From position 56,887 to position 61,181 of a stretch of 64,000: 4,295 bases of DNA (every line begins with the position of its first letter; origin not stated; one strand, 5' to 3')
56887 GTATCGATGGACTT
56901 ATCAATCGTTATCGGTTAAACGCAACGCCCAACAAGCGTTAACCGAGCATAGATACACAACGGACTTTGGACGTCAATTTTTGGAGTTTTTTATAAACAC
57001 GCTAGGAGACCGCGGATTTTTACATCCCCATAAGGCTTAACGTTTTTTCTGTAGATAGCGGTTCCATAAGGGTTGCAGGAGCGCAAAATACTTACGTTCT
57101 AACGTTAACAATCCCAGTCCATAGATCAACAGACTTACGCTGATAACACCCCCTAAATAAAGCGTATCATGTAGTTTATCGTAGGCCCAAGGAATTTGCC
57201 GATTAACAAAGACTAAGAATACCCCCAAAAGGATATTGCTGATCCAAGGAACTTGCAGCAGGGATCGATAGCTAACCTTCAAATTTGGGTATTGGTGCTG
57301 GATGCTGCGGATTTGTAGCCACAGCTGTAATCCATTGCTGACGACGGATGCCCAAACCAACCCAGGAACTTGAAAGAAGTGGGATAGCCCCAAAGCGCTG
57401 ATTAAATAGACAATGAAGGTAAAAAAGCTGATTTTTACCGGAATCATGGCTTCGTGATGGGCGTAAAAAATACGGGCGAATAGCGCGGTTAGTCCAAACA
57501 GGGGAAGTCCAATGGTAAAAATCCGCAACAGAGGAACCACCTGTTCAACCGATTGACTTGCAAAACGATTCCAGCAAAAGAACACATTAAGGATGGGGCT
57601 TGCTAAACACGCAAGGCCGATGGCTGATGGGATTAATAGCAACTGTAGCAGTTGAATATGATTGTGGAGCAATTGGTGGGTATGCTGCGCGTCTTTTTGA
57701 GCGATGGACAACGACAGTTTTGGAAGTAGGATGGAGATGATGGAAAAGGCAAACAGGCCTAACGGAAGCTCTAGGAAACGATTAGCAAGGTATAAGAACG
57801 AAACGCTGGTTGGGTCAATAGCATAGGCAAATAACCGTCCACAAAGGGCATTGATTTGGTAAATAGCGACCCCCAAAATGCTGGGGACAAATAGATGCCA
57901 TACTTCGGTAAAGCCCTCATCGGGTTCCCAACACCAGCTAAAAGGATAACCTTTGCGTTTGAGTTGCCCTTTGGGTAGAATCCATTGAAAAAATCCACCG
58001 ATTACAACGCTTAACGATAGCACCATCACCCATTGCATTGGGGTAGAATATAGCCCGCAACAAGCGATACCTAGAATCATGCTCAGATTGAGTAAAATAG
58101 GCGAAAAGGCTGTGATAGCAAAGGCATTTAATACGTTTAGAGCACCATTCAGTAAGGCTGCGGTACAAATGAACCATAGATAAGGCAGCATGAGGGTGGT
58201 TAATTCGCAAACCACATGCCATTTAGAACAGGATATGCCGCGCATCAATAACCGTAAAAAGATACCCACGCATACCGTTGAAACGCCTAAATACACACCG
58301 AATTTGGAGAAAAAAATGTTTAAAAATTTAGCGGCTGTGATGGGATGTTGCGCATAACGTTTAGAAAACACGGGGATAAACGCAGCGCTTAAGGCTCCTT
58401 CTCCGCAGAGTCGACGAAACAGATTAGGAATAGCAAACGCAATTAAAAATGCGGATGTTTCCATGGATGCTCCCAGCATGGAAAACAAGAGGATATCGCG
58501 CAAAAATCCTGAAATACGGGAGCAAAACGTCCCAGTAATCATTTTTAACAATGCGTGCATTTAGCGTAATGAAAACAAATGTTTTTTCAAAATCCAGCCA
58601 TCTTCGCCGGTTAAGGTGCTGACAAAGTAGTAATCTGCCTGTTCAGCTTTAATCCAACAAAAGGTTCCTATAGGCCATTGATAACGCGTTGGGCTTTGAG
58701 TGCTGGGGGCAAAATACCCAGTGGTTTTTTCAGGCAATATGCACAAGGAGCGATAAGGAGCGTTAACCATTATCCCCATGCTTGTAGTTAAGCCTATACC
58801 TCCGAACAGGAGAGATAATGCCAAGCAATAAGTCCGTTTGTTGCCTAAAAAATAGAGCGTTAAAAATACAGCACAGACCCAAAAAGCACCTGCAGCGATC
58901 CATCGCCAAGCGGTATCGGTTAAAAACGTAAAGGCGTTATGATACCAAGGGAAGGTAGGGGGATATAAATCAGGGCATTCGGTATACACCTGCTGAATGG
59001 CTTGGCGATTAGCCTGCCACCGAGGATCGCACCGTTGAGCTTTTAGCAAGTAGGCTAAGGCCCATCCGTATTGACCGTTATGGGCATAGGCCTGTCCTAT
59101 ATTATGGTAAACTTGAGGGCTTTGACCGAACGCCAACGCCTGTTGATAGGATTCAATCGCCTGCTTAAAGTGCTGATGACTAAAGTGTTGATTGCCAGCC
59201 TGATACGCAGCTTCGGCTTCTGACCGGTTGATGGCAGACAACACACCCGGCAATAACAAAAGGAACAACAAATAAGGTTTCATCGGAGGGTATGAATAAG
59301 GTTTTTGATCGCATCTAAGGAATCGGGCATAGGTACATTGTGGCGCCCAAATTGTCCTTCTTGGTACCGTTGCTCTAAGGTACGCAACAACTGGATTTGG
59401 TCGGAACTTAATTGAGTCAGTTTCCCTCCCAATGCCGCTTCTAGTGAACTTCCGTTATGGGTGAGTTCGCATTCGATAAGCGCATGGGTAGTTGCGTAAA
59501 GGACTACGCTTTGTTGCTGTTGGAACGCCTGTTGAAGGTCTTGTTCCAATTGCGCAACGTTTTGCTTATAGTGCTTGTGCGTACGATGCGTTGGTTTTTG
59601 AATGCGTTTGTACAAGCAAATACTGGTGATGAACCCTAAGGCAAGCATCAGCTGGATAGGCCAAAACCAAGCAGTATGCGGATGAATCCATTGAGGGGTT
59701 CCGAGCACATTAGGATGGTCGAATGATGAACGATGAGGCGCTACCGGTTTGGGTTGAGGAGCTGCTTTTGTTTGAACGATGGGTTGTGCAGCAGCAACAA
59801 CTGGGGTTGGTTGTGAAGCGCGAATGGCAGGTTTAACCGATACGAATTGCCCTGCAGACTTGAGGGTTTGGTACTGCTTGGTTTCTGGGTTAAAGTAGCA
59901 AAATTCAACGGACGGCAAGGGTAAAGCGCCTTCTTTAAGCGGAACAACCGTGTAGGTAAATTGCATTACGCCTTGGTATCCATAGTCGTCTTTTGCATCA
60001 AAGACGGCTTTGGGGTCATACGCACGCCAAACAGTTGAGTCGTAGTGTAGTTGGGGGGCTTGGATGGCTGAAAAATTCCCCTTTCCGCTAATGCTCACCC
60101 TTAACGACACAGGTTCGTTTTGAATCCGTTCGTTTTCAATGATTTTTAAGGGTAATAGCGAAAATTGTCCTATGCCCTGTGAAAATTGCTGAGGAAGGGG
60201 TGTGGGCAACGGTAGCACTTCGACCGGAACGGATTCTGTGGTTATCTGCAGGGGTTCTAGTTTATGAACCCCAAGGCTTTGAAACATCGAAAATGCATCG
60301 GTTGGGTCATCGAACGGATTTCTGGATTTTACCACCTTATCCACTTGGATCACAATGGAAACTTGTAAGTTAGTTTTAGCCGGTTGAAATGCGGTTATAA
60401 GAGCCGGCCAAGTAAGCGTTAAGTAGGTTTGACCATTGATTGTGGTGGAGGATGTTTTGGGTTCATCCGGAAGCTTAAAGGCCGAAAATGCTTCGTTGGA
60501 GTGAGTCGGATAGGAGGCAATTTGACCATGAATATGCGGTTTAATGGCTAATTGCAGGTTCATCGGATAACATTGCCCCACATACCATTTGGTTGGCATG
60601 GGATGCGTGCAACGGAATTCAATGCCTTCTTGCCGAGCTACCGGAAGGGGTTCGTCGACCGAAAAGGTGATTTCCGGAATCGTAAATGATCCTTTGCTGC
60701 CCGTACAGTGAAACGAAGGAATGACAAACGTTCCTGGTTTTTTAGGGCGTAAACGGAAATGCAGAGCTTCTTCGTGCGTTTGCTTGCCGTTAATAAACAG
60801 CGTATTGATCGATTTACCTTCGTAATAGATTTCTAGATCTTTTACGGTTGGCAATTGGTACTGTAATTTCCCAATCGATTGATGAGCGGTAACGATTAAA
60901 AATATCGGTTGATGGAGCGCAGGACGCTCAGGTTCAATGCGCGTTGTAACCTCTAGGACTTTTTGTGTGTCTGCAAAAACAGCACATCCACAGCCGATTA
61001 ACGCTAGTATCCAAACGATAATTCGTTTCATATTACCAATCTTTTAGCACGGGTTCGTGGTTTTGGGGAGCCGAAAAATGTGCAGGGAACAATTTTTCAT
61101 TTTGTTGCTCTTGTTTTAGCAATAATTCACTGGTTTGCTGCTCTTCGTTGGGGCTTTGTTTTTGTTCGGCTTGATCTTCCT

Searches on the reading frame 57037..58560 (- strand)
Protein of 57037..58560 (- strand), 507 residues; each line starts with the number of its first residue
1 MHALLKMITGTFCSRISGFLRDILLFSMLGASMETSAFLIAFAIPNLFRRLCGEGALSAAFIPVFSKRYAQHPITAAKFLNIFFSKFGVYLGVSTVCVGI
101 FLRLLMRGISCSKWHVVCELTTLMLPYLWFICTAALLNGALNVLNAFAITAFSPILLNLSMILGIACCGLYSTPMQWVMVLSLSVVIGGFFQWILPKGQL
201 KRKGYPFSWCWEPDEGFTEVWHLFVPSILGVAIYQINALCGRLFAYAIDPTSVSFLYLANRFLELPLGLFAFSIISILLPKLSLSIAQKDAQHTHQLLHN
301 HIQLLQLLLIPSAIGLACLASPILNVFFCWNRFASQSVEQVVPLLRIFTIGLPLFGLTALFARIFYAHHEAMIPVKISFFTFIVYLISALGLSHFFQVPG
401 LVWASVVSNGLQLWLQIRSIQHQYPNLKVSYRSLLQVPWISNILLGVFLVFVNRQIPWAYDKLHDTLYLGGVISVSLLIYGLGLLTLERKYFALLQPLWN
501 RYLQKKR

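Call 62: search_protein_families(library=pfam, proteins=[window:57037-58560:-], max_evalue=0.00001)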
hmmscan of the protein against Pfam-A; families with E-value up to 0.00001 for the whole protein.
window:57037-58560:- (507 aa): 1 family
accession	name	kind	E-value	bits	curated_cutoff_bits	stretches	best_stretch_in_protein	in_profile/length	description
PF03023.19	MurJ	-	4.1e-86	289.8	27.4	1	27-435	3-416/451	Lipid II flippase MurJ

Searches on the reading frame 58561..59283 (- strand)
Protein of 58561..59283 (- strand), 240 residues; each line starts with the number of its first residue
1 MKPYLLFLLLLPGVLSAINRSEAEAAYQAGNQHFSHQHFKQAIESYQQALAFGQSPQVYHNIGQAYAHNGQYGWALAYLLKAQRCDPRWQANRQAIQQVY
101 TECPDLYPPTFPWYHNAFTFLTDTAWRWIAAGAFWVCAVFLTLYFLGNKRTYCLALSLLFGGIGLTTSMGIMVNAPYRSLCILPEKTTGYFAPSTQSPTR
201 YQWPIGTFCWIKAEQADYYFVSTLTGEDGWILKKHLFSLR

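Call 85: search_protein_families(library=pfam, proteins=[window:58561-59283:-], max_evalue=0.00001)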
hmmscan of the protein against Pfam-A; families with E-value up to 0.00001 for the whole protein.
window:58561-59283:- (240 aa): 3 families
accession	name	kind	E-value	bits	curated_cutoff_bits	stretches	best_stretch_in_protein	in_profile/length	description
PF07719.23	TPR_2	-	4.3e-10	39.4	27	0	57-88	2-33/34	Tetratricopeptide repeat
PF00515.34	TPR_1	-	1.6e-08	34.5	27.8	0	57-87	2-32/34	Tetratricopeptide repeat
PF13414.12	TPR_11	-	9.1e-06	25.7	26.8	0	30-70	1-42/42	TPR repeat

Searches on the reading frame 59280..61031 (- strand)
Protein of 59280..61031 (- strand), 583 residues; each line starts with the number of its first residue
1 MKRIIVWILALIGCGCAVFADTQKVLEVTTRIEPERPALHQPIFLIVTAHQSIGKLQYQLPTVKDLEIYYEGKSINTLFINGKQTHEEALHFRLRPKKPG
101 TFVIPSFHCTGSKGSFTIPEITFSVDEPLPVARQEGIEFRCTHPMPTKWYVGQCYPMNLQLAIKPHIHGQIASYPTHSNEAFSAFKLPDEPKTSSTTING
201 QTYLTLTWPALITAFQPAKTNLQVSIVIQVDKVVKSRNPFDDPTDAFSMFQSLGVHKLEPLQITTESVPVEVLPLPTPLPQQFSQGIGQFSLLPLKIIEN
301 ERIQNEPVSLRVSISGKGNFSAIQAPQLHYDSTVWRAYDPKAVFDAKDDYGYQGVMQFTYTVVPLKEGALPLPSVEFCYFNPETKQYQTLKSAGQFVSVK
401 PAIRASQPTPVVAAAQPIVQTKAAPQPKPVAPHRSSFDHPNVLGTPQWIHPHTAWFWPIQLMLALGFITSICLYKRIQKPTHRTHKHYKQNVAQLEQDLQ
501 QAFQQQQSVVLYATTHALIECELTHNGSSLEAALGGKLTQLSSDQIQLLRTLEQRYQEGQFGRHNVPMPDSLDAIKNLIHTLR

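Call 85: search_protein_families(library=pfam, proteins=[window:59280-61031:-], max_evalue=0.00001)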
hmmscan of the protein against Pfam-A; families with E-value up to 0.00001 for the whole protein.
window:59280-61031:- (583 aa): 1 family
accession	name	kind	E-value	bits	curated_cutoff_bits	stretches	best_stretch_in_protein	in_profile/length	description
PF13584.12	BatD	-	5.6e-19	69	24.1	1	34-110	5-77/92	BatD DUF11 like domain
